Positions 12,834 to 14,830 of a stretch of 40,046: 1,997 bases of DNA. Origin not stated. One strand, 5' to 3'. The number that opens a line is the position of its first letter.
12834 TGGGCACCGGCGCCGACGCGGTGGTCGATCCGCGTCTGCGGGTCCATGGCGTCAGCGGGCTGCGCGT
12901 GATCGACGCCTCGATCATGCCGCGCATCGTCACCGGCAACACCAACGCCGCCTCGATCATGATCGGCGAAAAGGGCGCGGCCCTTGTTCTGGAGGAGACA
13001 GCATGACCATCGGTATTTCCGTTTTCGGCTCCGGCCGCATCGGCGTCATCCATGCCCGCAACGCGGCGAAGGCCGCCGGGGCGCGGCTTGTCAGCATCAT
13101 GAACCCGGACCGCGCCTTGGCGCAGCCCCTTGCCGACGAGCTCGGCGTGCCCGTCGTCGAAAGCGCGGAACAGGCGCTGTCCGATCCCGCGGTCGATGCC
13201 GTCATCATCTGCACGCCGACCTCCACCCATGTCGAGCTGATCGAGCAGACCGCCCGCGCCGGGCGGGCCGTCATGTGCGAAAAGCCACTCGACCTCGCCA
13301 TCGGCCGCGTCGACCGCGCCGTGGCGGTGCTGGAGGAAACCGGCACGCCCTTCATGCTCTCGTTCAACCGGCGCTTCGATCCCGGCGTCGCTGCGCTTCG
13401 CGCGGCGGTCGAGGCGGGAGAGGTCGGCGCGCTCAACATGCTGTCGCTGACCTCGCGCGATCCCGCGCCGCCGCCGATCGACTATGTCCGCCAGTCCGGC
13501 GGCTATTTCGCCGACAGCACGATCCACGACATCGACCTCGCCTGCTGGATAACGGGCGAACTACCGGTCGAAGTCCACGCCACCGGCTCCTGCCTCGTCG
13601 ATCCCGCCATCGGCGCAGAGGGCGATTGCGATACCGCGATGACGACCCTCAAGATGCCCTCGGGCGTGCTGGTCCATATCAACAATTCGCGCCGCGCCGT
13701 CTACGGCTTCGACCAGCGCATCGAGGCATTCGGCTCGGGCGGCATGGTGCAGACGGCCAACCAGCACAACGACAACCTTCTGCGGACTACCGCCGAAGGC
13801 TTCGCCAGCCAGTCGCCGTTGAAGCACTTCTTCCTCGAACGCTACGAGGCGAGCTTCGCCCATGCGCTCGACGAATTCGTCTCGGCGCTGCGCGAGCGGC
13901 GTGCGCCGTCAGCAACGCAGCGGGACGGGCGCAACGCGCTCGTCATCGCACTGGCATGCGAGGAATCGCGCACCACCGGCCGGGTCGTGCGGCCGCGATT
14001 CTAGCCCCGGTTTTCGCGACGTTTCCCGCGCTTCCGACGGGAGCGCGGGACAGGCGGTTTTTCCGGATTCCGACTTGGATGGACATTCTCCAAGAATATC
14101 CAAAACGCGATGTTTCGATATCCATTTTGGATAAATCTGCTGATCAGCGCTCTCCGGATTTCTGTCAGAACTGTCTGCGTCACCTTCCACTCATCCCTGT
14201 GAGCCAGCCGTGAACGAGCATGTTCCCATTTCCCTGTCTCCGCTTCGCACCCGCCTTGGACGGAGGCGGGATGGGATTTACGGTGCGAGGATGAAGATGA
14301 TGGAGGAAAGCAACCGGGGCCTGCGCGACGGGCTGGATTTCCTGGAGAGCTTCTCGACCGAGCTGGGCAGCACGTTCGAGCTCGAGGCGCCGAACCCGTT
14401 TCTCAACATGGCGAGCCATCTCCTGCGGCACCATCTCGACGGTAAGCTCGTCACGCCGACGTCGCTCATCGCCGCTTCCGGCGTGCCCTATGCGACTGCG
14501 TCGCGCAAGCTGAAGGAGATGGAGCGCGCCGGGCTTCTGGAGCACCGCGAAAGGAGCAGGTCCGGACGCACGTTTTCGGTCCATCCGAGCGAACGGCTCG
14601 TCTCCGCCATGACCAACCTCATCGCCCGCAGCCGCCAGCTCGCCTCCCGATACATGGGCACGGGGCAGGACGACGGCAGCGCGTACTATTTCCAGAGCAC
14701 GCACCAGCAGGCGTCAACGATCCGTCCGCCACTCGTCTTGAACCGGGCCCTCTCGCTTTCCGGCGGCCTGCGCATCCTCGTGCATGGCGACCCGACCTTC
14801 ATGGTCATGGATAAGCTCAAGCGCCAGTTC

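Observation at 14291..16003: Second wHTH + solute-binding-domain fusion regulator heading an enzyme operon (copy 2)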

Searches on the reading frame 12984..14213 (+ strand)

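Call 9: search_protein_families(library=pfam, proteins=[window:12984-14213:+], max_evalue=0.001)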
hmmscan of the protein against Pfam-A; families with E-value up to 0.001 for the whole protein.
window:12984-14213:+ (409 aa): 0 families

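Call 29: search_protein_families(library=pfam, proteins=[window:12984-14213:+], max_evalue=0.001)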
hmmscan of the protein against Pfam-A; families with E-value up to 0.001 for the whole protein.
window:12984-14213:+ (409 aa): 0 families

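Call 68: search_protein_families(library=pfam, proteins=[window:13003-14004:+], max_evalue=0.001)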
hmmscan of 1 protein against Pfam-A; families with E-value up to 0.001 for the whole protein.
window:13003-14004:+ (333 aa): 4 families
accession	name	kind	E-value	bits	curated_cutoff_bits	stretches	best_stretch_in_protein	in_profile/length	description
PF22725.1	GFO_IDH_MocA_C3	-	3.3e-24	85.7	27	1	130-249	2-123/124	GFO/IDH/MocA C-terminal domain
PF01408.29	GFO_IDH_MocA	-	1.5e-23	84.2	24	1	4-119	2-118/120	Oxidoreductase family, NAD-binding Rossmann fold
PF02894.22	GFO_IDH_MocA_C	-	4.8e-16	59.7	22.9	1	134-329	2-216/218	Oxidoreductase family, C-terminal alpha/beta domain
PF03807.23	F420_oxidored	-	0.00016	22.6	21.6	1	5-84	2-82/94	NADP oxidoreductase coenzyme F420-dependent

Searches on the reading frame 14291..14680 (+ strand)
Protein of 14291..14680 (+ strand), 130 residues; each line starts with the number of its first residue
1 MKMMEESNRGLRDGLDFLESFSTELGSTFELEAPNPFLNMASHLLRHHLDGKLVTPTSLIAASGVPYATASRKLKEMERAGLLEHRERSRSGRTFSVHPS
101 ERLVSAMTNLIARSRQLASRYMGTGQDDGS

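Call 31: search_protein_representatives(protein=window:14291-14680:+)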
Query: 130 residues. Proteins with E-value up to 0.001 (for the whole library): 149; up to 1e-10: 61; up to 1e-30: 0. The best 149 are listed.
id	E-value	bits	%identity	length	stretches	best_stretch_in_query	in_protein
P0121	2.0e-28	115.0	48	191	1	9-123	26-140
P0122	1.0e-27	112.6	50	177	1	15-119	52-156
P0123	1.1e-27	112.5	47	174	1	10-124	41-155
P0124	1.7e-27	112.0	50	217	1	14-127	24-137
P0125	3.3e-27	111.0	49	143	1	15-126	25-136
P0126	1.9e-26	108.6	49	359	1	13-124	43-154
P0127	2.0e-25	105.3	50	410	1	7-123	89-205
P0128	6.5e-25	103.6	48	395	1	13-125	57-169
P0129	1.9e-24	102.1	51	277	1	24-127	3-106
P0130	6.6e-24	100.4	40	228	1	6-127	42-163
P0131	1.1e-23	99.7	47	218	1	15-123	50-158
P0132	1.7e-23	99.1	46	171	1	15-123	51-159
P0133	1.8e-23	99.0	59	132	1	15-94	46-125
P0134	3.2e-23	98.2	50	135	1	23-123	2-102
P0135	1.9e-22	95.7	46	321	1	16-118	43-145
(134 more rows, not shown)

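Call 48: search_solved_structures(query=A2, max_evalue=10, show_alignments=3)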
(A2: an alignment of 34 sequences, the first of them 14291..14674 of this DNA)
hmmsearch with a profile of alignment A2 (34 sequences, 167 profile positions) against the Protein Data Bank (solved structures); distinct sequences matched with E-value up to 10: 4.
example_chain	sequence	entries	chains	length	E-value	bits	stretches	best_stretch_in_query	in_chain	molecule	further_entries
3sqn_A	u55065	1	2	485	0.24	14.3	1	77-117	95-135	Conserved domain protein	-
3r4k_A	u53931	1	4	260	0.31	13.9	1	93-128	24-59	Transcriptional regulator, IclR family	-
23vj_A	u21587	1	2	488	0.75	12.7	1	77-116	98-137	M protein trans-acting positive regulator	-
7olc_SZ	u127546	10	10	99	1.1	12.1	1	88-122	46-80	40S ribosomal protein S25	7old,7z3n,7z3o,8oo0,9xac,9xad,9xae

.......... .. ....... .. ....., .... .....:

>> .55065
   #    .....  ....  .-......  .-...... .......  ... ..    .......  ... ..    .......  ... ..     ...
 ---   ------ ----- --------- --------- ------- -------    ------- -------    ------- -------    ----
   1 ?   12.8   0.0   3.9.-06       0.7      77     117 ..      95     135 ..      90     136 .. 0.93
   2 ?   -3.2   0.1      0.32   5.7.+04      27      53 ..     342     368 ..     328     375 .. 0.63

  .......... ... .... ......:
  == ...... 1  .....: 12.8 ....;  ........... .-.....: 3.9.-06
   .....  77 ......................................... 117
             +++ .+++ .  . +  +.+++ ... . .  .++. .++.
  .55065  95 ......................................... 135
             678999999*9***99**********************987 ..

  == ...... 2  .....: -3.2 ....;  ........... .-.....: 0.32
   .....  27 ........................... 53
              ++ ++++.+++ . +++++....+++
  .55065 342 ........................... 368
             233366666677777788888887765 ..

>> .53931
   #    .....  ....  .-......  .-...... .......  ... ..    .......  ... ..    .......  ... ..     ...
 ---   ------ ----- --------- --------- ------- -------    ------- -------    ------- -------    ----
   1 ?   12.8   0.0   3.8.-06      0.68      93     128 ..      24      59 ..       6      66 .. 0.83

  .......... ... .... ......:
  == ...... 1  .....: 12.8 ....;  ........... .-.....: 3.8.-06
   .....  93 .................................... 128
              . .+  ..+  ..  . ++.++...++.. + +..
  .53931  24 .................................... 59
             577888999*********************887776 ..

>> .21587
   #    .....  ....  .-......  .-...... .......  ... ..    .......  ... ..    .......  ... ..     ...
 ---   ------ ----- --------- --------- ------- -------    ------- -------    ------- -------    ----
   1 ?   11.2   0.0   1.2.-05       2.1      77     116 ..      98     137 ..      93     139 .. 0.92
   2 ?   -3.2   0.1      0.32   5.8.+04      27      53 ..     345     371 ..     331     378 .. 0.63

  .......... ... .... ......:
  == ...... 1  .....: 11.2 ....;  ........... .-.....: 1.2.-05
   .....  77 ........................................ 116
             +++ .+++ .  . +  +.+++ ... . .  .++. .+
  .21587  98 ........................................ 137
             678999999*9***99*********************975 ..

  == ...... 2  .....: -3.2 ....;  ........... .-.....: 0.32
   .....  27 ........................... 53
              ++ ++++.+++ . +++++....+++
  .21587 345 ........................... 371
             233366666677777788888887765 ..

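Call 55: predict_structure(alignment_id=A2)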
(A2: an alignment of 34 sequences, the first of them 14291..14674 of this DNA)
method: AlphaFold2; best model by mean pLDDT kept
length: 128 residues; sequences in the alignment: 34
mean_pLDDT: 92.4   pTM: 0.84
mean pLDDT of the five models: 92.4, 91.6, 90.9, 90.2, 89.8
residues with pLDDT >= 90: 102; 70-90: 21; 50-70: 4; < 50: 1
segments of 3 or more residues with pLDDT < 50: none
pLDDT, mean of each block of 10 residues (from residue 1): 86 96 93 92 98 97 97 98 91 89 98 94 67
secondary structure, 60 per line:
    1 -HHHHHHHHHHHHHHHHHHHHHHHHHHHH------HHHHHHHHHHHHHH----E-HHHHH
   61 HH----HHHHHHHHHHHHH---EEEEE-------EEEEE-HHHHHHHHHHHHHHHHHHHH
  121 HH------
elements in order: H2-29 H36-49 H56-62 H67-79 E83-87 E95-99 H101-122

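Call 61: fold_search(model_id=the predicted structure, library=pdb)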
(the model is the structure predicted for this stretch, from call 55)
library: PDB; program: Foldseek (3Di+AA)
matches with E <= 10: 1589; with E <= 0.001: 21
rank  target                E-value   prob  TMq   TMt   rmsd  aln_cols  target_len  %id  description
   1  7dvs_A                2.2e-04  1.00  0.45  0.42   9.8       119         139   17  Crystal structure of Apo (heme-free) PefR (released 2021-09-29)
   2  5ffx_D                2.4e-04  1.00  0.53  0.51   6.5       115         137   16  S. aureus MepR G34K Mutant (released 2016-12-21)
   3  3eco_A                3.1e-04  1.00  0.52  0.50   9.6       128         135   17  Crystal structure of MepR, a transcription regulator of the Staphylococcus aureus multidrug efflux pump MepA (released 2009-02-10)
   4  3f3x                  4.0e-04  1.00  0.49  0.46  10.1       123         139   12  Crystal structure of the transcriptional regulator BldR from Sulfolobus Solfataricus (released 2009-05-05)
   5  8aga                  4.0e-04  1.00  0.47  0.46   6.7       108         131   16  Structure of p-hydroxy benzoic acid ligand bound HosA transcriptional regulator from enteropathogenic Escherichia coli O (released 2023-08-02)
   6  8ylg_A                4.0e-04  1.00  0.46  0.38   6.8       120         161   18  Crystal structure of Burkholderia thailandensis MftR in complex with operator DNA (released 2024-11-13)
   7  7dvt                  4.5e-04  1.00  0.56  0.50   9.0       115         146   16  Crystal structure of heme sensor protein PefR in complex with heme and carbon monoxide (released 2021-09-29)
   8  8ylg_B                4.5e-04  1.00  0.46  0.39   7.6       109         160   21  Crystal structure of Burkholderia thailandensis MftR in complex with operator DNA (released 2024-11-13)
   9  4l9v                  4.9e-04  1.00  0.51  0.48  11.4       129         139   16  Crystal structure of Se-Met derivative MepR F27L mutant from multidrug resistant S. aureus clinical isolate (released 2013-09-11)
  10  2fbh                  4.9e-04  1.00  0.48  0.46  10.3       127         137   20  The crystal structure of transcriptional regulator PA3341 (released 2005-12-20)
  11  8pq4                  5.2e-04  1.00  0.47  0.46   6.7       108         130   16  Structure of HosA transcriptional regulator from enteropathogenic Escherichia coli O127:H6 (strain E2348/69) (released 2023-07-19)
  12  3e6m_D                5.9e-04  1.00  0.54  0.48   6.2       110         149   17  The crystal structure of a MarR family transcriptional regulator from Silicibacter pomeroyi DSS. (released 2008-09-02)
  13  7dvu                  5.9e-04  1.00  0.56  0.51   9.0       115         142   17  Crystal structure of heme sensor protein PefR in complex with heme and cyanide (released 2021-09-29)
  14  7dvr                  5.9e-04  1.00  0.56  0.50   9.1       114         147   17  Crystal structure of heme sensor protein PefR from Streptococcus agalactiae in complex with heme (released 2021-09-29)
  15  4rgx_A                6.3e-04  1.00  0.49  0.45   9.8       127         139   19  Crystal Structure of Putative MarR Family Transcriptional Regulator HcaR from Acinetobacter sp. ADP complexed with 3,4 (released 2015-03-04)
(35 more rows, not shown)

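Call 64: search_protein_families(library=pfam, alignment_id=A2, max_evalue=1)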
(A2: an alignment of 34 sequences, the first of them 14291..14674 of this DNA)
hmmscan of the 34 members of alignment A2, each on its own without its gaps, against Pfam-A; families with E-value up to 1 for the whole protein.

A. member 1, window:14291-14674:+ (128 aa): 10 families
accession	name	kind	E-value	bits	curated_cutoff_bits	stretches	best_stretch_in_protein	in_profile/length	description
PF12802.13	MarR_2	-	1.5e-05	25.5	27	1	47-93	16-60/61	MarR family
PF12840.13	HTH_20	-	0.00073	19.9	27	1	53-86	18-51/51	Helix-turn-helix domain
PF09339.16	HTH_IclR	-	0.0029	17.8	22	1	55-85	20-50/52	IclR helix-turn-helix domain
PF13545.12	HTH_Crp_2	-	0.0037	17.6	27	1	59-88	28-57/70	Crp-like helix-turn-helix domain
PF01978.25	TrmB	-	0.01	16.1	25.6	1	55-89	24-58/68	Sugar-specific transcriptional regulator TrmB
PF21248.3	SoFic-like_C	-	0.027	15.1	27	1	59-91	36-68/76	Protein adenylyltransferase SoFic-like, C-terminal domain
PF01047.28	MarR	-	0.031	14.6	24.6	1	57-93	21-57/59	MarR family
PF25213.1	HVO_A0261_N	-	0.044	14.1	35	1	49-88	20-59/86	HVO_A0261 N-terminal domain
PF01325.25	Fe_dep_repress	-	0.08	13.6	26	1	52-88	21-57/60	Iron dependent repressor, N-terminal DNA binding domain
PF03297.21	Ribosomal_S25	-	0.25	12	28.8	1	50-92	53-95/101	S25 ribosomal protein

B. families by the number of members that match (of 34 scanned): 23 families
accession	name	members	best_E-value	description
PF12802.13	MarR_2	33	1.5e-05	MarR family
PF01978.25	TrmB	27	0.0028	Sugar-specific transcriptional regulator TrmB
PF09339.16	HTH_IclR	21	0.00061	IclR helix-turn-helix domain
PF12840.13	HTH_20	20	6.4e-05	Helix-turn-helix domain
PF25213.1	HVO_A0261_N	19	0.0027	HVO_A0261 N-terminal domain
PF13545.12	HTH_Crp_2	13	0.0037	Crp-like helix-turn-helix domain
PF01047.28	MarR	9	0.0054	MarR family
PF13412.12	HTH_24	7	0.0036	Winged helix-turn-helix DNA-binding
PF02082.26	Rrf2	5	0.024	Iron-dependent Transcriptional regulator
PF03297.21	Ribosomal_S25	3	0.18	S25 ribosomal protein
PF17855.7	MCM_lid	1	0.0027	MCM AAA-lid domain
PF21248.3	SoFic-like_C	1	0.027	Protein adenylyltransferase SoFic-like, C-terminal domain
PF19729.6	LRR_FBXL18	1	0.036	F-box/LRR-repeat protein 18, LRR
PF13338.12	AbiEi_4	1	0.043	Transcriptional regulator, AbiEi antitoxin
PF09397.16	FtsK_gamma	1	0.044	Ftsk gamma domain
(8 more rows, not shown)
